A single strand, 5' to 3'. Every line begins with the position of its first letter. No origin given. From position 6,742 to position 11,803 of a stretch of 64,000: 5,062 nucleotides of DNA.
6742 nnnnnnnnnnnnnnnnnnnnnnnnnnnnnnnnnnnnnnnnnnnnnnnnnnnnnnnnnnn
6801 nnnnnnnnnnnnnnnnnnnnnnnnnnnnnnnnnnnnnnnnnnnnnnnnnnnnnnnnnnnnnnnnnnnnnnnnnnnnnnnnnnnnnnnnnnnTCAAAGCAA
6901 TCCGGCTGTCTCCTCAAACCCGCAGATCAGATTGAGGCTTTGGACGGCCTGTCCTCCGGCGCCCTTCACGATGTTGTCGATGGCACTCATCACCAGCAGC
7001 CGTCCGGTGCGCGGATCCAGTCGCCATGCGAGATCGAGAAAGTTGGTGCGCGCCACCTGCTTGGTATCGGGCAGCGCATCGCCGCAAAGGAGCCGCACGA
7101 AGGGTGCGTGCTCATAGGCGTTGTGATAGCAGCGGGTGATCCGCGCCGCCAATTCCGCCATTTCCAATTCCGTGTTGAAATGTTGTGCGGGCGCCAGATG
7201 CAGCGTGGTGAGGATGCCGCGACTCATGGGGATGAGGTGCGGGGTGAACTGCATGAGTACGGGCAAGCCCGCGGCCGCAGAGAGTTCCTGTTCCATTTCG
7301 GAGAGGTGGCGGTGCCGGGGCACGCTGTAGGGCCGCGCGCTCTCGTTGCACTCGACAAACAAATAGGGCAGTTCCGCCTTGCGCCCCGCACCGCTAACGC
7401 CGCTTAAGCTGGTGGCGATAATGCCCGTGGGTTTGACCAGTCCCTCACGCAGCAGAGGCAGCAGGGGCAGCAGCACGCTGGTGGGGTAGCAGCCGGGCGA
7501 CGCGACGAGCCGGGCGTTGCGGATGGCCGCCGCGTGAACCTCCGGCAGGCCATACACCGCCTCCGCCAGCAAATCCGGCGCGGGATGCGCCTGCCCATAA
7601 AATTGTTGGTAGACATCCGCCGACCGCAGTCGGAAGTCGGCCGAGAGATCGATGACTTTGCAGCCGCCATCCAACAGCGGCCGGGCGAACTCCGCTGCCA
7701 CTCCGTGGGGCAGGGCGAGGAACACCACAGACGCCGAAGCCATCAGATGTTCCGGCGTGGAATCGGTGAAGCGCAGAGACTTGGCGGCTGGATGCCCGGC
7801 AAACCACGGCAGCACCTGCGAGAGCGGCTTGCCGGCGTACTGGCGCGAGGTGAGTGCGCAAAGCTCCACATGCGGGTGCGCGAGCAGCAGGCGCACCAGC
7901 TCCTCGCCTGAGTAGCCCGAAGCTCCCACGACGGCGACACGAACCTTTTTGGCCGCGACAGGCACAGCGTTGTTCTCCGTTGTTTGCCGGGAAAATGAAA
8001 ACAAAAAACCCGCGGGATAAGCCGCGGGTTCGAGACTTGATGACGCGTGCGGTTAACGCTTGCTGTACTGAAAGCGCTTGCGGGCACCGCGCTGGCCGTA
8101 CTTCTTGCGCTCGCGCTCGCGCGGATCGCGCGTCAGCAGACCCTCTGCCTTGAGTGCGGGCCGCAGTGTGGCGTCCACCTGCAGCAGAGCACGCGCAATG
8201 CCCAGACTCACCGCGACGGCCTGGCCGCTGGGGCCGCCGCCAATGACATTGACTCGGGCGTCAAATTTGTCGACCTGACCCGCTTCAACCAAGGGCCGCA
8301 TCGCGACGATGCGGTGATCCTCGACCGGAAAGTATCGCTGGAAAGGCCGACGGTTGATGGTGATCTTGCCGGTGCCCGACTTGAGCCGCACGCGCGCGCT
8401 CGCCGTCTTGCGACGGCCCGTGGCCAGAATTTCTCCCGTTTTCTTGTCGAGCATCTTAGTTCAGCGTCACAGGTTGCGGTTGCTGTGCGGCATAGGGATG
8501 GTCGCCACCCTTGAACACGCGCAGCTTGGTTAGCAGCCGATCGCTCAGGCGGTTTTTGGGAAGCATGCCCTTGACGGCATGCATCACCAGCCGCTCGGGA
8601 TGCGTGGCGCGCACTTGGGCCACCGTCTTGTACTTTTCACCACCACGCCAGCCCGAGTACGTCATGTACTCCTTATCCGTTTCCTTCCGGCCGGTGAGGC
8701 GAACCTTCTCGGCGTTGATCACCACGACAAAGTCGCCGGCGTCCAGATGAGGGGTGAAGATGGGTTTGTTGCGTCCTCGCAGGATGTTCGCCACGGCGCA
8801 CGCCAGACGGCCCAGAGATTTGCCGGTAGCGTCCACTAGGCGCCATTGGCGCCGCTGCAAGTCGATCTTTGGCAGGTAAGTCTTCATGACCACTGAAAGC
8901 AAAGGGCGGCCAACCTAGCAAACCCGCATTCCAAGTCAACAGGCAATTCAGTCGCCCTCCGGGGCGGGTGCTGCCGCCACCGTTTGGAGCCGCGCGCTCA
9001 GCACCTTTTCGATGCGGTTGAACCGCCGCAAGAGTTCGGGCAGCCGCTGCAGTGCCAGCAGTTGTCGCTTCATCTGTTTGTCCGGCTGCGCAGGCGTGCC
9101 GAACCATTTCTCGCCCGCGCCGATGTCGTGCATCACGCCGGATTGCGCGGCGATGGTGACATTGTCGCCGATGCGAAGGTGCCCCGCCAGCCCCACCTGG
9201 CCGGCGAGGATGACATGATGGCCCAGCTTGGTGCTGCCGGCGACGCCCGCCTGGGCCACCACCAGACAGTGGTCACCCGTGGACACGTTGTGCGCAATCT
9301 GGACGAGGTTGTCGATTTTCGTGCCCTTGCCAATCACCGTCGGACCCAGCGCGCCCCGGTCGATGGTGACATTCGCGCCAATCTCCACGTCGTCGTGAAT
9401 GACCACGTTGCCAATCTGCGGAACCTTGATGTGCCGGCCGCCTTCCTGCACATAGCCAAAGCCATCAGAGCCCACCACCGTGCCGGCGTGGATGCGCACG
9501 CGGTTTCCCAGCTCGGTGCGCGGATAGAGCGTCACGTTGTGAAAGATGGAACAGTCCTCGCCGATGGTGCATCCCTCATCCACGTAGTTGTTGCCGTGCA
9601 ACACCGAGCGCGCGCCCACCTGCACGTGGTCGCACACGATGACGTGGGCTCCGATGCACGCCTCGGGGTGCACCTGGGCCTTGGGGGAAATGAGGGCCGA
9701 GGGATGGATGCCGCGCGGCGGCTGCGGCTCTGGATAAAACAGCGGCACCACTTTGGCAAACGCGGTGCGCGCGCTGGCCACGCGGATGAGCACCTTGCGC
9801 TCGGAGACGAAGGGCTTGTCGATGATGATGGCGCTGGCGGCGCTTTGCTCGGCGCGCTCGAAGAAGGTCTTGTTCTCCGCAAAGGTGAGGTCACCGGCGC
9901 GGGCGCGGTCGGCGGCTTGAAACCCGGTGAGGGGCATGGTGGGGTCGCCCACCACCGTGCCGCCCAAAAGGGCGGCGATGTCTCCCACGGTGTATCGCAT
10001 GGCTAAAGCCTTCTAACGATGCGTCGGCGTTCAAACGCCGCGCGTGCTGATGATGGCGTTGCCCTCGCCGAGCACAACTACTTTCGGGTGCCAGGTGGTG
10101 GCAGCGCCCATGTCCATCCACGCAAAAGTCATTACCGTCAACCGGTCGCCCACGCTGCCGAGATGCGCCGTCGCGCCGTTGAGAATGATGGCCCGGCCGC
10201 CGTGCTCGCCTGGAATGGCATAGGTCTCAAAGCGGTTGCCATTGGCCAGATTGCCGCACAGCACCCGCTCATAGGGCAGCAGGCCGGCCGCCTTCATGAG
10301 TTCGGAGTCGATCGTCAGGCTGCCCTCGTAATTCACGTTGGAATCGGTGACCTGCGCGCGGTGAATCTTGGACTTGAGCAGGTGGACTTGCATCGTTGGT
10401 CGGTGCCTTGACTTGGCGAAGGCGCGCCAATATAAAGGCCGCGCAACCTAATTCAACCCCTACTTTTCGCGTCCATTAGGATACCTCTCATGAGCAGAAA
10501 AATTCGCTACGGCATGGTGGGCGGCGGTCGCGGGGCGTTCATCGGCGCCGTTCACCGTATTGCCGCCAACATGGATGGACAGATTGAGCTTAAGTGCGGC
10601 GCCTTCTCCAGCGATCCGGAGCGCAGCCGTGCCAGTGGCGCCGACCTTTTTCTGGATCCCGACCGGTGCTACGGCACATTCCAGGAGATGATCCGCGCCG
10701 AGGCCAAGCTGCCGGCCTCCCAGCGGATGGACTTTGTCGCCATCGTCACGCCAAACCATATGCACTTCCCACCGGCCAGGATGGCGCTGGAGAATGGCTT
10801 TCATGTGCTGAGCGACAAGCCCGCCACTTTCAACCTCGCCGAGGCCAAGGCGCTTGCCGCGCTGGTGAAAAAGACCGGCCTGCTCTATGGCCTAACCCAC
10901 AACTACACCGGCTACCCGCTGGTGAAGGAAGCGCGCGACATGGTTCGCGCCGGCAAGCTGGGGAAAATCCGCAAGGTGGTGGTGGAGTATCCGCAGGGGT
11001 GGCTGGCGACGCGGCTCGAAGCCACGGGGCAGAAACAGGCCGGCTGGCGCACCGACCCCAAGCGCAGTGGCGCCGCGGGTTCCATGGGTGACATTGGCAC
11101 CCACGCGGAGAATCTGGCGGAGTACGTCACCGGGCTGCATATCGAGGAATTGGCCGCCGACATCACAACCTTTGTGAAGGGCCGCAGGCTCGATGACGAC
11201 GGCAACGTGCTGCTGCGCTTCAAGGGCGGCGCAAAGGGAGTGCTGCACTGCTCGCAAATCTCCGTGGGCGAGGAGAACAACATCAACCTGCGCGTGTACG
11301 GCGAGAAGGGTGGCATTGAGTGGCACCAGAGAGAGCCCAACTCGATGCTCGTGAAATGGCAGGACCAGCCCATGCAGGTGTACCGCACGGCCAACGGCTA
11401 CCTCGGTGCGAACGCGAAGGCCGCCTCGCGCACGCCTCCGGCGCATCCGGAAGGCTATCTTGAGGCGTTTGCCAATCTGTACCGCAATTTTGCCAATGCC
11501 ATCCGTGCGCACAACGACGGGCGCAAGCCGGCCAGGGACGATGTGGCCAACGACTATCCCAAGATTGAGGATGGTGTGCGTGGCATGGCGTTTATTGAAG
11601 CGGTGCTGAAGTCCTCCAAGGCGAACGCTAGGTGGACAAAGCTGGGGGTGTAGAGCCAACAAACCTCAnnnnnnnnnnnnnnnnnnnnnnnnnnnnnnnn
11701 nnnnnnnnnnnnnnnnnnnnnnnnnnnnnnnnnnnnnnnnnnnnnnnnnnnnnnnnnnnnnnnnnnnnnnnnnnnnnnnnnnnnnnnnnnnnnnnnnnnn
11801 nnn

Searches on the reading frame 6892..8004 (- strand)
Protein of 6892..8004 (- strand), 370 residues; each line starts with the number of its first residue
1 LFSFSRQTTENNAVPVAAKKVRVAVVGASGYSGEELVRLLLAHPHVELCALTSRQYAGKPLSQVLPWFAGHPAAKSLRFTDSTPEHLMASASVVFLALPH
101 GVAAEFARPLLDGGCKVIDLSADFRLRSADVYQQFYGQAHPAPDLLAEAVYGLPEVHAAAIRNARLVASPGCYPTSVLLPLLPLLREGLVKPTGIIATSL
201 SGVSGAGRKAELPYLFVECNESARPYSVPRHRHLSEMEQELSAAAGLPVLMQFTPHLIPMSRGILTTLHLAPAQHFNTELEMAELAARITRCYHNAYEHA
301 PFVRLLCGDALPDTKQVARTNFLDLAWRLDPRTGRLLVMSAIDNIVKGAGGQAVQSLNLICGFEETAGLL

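Call 87: search_protein_families(library=pfam, proteins=[window:6892-8004:-], max_evalue=0.00001)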
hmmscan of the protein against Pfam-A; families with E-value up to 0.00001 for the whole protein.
window:6892-8004:- (370 aa): 3 families
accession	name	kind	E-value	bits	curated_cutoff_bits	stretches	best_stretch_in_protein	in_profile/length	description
PF22698.1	Semialdhyde_dhC_1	-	1.1e-52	178.6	27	1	172-344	1-165/165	Semialdehyde dehydrogenase, dimerisation domain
PF01118.30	Semialdhyde_dh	-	7.4e-33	114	26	1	22-164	1-121/121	Semialdehyde dehydrogenase, NAD binding domain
PF02774.23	Semialdhyde_dhC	-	2.4e-17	64.1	26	1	181-347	1-184/184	Semialdehyde dehydrogenase, dimerisation domain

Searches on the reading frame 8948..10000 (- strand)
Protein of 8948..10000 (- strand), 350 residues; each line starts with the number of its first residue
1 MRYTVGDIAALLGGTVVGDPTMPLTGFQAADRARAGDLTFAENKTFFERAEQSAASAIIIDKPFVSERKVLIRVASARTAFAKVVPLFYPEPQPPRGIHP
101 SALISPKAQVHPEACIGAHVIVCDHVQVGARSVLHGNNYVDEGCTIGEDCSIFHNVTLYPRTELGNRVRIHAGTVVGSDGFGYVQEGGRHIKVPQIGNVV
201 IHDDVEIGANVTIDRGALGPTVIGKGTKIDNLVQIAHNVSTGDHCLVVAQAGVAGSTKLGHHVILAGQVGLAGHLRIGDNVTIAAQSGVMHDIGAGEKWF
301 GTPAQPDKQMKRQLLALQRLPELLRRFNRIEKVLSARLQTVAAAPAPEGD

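Call 87: search_protein_families(library=pfam, proteins=[window:8948-10000:-], max_evalue=0.00001)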
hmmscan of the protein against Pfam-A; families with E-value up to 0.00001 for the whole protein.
window:8948-10000:- (350 aa): 3 families
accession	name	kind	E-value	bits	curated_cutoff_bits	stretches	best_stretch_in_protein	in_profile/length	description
PF00132.30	Hexapep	-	1.3e-26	91.6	27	1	143-177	1-35/36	Bacterial transferase hexapeptide (six repeats)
PF04613.19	LpxD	-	1.2e-12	48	30.8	1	24-85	4-68/70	UDP-3-O-[3-hydroxymyristoyl] glucosamine N-acyltransferase, LpxD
PF25084.1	LbH_EIF2B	-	4.4e-10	40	54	0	98-178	18-95/105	EIF2B subunit epsilon LbH domain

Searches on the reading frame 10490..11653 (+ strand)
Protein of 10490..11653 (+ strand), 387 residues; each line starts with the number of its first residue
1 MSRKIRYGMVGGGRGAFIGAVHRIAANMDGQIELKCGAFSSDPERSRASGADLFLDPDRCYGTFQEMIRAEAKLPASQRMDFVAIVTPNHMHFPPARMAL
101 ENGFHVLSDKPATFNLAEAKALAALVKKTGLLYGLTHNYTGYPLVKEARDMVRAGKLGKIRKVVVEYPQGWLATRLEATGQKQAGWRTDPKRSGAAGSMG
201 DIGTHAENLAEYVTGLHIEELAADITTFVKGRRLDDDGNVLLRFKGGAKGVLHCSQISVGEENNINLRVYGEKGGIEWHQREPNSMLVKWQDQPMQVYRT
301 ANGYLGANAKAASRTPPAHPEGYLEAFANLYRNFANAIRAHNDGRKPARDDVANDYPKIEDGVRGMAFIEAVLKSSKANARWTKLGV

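Call 87: search_protein_families(library=pfam, proteins=[window:10490-11653:+], max_evalue=0.00001)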
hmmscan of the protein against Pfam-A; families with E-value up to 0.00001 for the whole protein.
window:10490-11653:+ (387 aa): 3 families
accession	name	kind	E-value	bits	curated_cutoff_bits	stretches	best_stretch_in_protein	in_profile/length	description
PF22725.1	GFO_IDH_MocA_C3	-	2.5e-28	99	27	1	146-277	2-124/124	GFO/IDH/MocA C-terminal domain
PF02894.22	GFO_IDH_MocA_C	-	2.2e-17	64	22.9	1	149-380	1-214/218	Oxidoreductase family, C-terminal alpha/beta domain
PF01408.29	GFO_IDH_MocA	-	1.1e-15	58.7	24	1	5-135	1-118/120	Oxidoreductase family, NAD-binding Rossmann fold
